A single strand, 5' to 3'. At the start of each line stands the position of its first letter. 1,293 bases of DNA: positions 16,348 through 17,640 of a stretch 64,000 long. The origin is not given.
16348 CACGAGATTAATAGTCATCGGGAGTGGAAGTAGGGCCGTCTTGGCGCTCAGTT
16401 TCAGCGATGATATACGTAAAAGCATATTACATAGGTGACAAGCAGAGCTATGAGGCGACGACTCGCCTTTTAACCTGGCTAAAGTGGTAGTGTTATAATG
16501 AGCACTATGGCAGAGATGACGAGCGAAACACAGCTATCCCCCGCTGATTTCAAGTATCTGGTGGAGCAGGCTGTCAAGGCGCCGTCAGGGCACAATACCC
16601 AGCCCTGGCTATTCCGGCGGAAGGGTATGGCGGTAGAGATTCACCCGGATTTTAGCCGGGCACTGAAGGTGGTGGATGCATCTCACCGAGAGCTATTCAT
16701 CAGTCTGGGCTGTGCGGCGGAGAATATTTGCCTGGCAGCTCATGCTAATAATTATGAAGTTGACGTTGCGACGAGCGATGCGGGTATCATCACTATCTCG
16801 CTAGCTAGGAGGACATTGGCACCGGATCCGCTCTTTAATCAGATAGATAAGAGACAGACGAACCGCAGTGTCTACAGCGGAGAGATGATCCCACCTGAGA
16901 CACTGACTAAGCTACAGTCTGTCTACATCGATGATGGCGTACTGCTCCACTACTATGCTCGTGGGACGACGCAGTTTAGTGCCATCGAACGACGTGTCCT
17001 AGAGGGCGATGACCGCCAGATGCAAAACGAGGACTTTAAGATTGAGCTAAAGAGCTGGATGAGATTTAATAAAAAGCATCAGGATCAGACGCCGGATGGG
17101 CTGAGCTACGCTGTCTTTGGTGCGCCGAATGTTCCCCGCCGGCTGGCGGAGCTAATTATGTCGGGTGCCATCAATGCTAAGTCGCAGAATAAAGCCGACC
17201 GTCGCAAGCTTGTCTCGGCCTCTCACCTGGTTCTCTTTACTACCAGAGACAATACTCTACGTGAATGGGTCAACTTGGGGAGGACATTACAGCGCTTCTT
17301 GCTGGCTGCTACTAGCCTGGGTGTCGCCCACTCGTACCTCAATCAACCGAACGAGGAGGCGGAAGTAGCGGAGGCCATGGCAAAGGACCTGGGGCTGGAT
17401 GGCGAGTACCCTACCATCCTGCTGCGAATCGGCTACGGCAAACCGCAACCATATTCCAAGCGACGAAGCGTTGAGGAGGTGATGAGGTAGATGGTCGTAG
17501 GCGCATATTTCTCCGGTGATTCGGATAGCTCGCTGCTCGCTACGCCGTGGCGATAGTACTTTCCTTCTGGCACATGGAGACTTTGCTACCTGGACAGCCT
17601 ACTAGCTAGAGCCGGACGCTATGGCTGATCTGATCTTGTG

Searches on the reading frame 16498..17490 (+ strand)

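Call 37: search_protein_families(library=pfam, proteins=[window:16498-17490:+], max_evalue=0.001)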
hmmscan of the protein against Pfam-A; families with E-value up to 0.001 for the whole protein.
window:16498-17490:+ (330 aa): 2 families
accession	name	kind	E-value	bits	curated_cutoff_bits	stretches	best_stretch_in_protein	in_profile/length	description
PF00881.29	Nitroreductase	-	8.2e-16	59.1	23.5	1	232-313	81-167/167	Nitroreductase family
PF14512.11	TM1586_NiRdase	-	6e-09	36.3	27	1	6-59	147-202/215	Putative TM nitroreductase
